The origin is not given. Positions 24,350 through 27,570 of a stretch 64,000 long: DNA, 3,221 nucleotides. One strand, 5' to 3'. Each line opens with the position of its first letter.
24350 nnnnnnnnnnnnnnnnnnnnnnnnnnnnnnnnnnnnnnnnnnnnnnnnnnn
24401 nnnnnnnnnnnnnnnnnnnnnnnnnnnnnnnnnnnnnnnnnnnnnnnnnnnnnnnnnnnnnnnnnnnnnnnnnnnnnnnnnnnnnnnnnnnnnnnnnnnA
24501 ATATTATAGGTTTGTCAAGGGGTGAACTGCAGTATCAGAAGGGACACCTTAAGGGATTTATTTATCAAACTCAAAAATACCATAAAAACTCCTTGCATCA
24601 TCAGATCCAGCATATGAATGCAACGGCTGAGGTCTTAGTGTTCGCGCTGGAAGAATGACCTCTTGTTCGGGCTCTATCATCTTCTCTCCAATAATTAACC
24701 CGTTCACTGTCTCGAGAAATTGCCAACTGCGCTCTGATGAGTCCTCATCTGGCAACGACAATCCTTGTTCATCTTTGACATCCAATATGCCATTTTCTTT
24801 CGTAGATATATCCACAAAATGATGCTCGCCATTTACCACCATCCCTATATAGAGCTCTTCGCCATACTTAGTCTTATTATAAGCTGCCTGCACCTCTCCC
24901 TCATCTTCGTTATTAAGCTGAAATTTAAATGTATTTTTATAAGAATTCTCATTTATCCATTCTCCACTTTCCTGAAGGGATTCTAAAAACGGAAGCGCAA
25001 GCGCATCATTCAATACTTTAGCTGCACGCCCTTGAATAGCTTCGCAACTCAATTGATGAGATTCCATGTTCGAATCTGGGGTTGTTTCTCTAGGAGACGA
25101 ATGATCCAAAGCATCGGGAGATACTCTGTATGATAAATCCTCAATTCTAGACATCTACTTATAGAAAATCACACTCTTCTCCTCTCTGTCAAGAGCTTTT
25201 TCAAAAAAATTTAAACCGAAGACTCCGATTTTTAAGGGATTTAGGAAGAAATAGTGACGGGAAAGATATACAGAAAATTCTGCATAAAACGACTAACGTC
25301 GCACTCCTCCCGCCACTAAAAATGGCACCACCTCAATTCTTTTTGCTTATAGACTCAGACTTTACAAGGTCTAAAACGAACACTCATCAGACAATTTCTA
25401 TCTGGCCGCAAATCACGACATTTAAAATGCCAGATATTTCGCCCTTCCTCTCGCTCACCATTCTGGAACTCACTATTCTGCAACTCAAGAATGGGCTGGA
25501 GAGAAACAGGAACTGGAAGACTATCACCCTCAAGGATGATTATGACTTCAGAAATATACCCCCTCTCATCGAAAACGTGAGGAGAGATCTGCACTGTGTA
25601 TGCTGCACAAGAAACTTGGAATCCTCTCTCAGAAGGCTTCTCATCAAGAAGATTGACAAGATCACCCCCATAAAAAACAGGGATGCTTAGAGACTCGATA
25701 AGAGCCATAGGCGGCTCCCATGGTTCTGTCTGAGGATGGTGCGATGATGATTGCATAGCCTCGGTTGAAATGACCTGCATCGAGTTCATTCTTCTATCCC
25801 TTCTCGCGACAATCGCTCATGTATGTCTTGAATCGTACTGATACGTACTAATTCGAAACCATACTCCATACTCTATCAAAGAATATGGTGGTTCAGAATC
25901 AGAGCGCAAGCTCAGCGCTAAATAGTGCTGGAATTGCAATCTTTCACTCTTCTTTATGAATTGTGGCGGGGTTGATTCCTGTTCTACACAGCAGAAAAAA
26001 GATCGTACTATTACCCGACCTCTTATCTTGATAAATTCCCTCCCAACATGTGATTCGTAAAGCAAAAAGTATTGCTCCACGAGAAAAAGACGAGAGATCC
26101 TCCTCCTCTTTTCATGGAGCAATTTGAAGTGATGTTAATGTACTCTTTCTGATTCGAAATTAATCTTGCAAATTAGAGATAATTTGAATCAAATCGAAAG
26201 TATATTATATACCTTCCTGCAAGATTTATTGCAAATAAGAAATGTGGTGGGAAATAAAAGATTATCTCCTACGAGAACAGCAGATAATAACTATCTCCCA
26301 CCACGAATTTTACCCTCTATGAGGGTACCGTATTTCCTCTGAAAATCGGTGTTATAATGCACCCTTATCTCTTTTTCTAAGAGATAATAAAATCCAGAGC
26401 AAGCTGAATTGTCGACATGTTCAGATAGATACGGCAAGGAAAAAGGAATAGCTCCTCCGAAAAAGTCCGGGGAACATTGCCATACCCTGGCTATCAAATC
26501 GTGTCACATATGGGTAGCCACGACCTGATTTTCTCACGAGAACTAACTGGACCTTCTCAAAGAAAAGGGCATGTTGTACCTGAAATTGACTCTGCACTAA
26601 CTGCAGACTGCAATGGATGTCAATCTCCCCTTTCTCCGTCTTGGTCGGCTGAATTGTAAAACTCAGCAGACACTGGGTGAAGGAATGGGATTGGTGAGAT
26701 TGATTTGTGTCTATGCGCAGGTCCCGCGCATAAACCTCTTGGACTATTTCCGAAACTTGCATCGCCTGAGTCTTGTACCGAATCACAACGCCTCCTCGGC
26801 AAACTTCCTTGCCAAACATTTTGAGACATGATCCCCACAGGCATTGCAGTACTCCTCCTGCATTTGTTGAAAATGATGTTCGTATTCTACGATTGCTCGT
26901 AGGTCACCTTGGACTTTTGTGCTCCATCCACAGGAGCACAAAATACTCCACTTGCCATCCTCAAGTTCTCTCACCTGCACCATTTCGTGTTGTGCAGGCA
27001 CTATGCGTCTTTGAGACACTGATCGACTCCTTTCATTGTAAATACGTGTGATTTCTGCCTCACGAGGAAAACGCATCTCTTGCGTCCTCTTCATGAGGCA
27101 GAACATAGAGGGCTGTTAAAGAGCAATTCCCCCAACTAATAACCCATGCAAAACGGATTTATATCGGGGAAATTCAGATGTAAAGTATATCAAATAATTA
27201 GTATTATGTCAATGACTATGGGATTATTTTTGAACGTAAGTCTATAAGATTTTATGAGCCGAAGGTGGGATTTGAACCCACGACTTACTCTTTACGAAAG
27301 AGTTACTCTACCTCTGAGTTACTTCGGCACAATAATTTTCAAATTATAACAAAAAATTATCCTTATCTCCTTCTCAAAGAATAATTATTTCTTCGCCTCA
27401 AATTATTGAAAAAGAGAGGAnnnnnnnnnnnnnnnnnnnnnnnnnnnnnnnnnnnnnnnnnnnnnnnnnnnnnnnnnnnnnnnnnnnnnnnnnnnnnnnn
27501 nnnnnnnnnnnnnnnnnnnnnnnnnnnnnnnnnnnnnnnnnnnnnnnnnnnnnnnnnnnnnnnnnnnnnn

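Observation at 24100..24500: Terminator-capped GC-rich structured segment: unidentified ncRNA or tiny basic protein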

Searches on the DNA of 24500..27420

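Call 56: search_rna_families(source=window, start=24500, end=27420, threshold=evalue, max_evalue=5)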
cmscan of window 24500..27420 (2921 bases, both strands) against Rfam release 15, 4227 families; matches with E-value up to 5: 8.
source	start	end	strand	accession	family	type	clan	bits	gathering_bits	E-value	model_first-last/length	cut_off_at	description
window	27257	27328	-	RF00005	tRNA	Gene; tRNA;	CL00001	71.2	29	6.7e-15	1-71/71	no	tRNA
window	26224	26297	-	RF01467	rli36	Gene; sRNA;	-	24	50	0.54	1-84/84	no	Listeria sRNA rli36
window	25050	25175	+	RF01572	DdR4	Gene; snRNA; snoRNA; CD-box;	-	23.8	70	1.6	1-106/106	no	Dictyostelium snoRNA DdR4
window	27052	27103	-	RF03260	mir-8229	Gene; miRNA;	-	23.7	45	0.11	1-59/59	no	mir-8229 microRNA precursor family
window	27256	27328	+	RF04354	Plastid-ycf2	Cis-reg;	-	22.2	65.7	0.22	1-75/75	no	Plastid-ycf2 5UTR RNA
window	26069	26127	+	RF03269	mir-5697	Gene; miRNA;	-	22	50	0.38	1-59/59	no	mir-5697 microRNA precursor family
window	26377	26473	+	RF01281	snoR35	Gene; snRNA; snoRNA; CD-box;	CL00053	19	40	0.75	1-81/81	no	Small nucleolar RNA snoR35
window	26070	26125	-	RF03831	mir-627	Gene; miRNA;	-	18.2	86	2.1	1-87/87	no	mir-627 microRNA precursor family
